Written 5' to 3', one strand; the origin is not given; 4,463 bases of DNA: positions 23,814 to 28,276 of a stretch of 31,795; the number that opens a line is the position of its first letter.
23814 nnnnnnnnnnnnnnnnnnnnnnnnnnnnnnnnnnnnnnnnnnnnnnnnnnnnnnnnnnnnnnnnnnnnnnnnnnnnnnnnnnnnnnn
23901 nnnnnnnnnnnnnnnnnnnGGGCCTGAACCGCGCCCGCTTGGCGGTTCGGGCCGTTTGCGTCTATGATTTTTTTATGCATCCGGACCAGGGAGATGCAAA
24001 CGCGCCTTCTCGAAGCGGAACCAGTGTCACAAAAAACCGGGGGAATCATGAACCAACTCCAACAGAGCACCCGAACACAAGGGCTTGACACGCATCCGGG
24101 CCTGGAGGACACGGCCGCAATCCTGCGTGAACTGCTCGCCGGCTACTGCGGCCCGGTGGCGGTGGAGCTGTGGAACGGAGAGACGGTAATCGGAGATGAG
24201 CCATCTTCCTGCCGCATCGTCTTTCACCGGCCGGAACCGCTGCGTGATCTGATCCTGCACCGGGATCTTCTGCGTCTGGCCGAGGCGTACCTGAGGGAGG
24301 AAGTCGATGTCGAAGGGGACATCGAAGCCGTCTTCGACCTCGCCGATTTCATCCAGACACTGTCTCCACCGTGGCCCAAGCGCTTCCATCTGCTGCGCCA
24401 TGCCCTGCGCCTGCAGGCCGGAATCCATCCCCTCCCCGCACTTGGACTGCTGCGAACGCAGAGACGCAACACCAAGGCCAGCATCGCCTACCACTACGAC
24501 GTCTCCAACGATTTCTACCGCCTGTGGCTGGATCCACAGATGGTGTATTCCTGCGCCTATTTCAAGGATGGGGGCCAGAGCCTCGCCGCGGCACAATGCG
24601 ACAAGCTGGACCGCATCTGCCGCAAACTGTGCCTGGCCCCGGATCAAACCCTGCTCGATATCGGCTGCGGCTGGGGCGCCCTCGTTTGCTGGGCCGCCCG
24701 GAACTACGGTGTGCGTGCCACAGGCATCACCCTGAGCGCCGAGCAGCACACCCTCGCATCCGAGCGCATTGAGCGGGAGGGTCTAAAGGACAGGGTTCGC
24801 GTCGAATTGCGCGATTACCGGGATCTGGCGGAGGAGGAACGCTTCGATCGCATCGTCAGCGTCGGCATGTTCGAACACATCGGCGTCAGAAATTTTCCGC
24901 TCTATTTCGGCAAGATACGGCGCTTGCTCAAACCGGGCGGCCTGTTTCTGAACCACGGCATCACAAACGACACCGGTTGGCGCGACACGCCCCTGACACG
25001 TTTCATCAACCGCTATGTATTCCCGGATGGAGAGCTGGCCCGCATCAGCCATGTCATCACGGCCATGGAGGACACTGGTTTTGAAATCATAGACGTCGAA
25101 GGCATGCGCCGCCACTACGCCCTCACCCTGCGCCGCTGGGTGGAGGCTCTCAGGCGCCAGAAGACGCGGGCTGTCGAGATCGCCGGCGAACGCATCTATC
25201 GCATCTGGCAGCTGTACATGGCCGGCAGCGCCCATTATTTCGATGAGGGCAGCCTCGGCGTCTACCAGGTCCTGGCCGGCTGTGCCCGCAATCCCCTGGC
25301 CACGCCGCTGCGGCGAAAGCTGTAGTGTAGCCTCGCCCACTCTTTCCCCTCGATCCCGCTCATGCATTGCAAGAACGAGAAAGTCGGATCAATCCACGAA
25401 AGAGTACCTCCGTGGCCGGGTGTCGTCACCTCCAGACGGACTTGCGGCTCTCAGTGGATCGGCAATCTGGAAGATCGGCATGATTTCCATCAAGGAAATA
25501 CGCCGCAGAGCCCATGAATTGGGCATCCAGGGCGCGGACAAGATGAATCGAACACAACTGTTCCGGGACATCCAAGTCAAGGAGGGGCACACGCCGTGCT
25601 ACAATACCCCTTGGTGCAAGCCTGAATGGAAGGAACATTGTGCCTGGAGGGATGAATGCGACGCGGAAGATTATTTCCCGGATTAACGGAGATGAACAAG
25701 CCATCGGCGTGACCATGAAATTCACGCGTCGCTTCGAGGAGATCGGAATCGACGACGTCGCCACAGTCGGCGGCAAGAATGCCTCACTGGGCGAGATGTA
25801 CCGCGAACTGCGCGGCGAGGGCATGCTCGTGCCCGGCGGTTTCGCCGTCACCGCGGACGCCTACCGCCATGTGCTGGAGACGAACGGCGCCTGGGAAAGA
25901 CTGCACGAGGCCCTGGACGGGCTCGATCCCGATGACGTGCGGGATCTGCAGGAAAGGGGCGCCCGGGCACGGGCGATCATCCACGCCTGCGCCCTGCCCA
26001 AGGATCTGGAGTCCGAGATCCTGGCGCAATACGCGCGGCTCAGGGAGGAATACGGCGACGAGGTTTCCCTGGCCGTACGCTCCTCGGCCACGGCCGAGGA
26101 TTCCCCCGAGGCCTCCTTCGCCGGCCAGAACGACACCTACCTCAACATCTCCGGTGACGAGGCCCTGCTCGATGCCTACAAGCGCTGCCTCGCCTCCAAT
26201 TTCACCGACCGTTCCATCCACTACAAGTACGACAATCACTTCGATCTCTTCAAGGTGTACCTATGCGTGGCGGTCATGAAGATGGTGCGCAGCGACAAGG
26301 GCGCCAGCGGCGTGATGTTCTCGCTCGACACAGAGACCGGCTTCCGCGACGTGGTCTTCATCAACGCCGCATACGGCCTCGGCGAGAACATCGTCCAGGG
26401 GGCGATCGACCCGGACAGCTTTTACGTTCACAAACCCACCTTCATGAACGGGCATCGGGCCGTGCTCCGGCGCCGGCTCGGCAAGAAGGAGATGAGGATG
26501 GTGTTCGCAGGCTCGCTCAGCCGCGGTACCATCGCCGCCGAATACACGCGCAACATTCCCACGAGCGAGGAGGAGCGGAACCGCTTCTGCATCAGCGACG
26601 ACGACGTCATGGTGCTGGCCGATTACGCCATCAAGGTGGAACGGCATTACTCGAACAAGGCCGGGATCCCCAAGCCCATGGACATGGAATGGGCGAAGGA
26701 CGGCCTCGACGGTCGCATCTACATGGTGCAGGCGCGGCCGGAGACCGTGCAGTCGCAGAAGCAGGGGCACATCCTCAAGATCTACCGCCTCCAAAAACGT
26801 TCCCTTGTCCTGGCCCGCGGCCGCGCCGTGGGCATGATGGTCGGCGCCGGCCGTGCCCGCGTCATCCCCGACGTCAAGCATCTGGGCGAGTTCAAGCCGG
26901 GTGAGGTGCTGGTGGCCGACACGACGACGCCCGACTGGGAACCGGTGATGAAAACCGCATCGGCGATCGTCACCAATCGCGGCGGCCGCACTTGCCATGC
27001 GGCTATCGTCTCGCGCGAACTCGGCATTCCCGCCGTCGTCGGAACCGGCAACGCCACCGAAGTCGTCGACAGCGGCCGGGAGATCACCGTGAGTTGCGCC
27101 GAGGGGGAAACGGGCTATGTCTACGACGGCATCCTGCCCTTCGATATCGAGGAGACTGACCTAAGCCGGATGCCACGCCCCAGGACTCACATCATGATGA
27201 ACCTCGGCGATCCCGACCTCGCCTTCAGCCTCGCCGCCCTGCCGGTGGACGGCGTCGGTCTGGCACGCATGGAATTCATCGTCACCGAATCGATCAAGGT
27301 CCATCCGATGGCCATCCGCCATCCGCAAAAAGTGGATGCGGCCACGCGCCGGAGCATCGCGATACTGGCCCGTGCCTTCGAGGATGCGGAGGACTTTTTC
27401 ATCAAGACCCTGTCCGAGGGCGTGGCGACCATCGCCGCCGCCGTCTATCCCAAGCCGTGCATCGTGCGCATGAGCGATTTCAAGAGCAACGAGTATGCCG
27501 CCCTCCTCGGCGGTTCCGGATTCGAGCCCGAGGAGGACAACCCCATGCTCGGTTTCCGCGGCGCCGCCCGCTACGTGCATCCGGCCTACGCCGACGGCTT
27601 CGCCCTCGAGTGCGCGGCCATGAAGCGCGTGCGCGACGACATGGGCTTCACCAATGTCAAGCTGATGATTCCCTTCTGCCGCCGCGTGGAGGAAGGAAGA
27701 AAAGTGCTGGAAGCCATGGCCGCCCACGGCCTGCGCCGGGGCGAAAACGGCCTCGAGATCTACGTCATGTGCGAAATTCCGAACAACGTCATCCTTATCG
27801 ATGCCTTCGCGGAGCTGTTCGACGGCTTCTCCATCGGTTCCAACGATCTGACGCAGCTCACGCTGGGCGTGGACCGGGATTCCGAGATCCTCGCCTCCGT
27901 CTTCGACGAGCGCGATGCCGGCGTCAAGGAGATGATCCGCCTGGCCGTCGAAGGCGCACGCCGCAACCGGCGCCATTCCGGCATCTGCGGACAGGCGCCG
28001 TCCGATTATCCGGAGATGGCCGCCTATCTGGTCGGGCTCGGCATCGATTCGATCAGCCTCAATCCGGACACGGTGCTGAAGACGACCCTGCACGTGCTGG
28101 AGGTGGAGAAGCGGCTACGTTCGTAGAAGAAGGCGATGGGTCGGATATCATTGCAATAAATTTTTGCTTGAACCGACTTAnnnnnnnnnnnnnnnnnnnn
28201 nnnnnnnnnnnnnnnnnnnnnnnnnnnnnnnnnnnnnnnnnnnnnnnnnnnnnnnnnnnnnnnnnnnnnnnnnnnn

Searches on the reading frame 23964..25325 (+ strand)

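Call 18: search_protein_families(library=pfam, proteins=[window:23964-25325:+], max_evalue=0.01)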
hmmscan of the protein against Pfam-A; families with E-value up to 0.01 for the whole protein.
window:23964-25325:+ (453 aa): 11 families
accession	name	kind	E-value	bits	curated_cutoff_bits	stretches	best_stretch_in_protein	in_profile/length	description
PF02353.26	CMAS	-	3.6e-98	328.7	27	1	167-436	3-273/273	Mycolic acid cyclopropane synthetase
PF13649.12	Methyltransf_25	-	4.3e-18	66.2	27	1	231-326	2-97/97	Methyltransferase domain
PF08241.18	Methyltransf_11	-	2.7e-15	57.2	21.2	1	231-329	1-94/95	Methyltransferase domain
PF08242.18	Methyltransf_12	-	2.5e-14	54.2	30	1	231-328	1-98/98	Methyltransferase domain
PF13489.12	Methyltransf_23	-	2.1e-12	47.5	27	1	212-376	10-162/164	Methyltransferase domain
PF13847.12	Methyltransf_31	-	8.3e-11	42.2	27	1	227-329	4-108/145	Methyltransferase domain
PF25371.1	DUF7884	-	3.6e-09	37.2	27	1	63-126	12-77/90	Domain of unknown function (DUF7884)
PF05175.20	MTS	-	1.8e-05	24.9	23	1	226-299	31-104/170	Methyltransferase small domain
PF08003.17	Methyltransf_9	-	0.0018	17.8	23.8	0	214-305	103-194/315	Protein of unknown function (DUF1698)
PF08123.19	DOT1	-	0.0019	18.2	23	1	212-268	28-85/205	Histone methylation protein DOT1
PF12847.13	Methyltransf_18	-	0.0027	18.2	27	1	225-302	13-91/151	Methyltransferase domain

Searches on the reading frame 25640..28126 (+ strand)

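Call 18: search_protein_families(library=pfam, proteins=[window:25640-28126:+], max_evalue=0.01)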
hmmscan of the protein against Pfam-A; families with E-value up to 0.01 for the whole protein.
window:25640-28126:+ (828 aa): 3 families
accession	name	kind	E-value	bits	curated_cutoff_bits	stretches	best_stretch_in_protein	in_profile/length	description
PF01326.24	PPDK_N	-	1.3e-110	370.2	27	1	41-379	2-321/328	Pyruvate phosphate dikinase, AMP/ATP-binding domain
PF02896.24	PEP-utilizers_C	-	2.1e-57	195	22.8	1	515-820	19-289/293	PEP-utilising enzyme, PEP-binding domain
PF00391.29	PEP-utilizers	-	9.4e-27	92.9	23.1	1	418-489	1-72/72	PEP-utilising enzyme, mobile domain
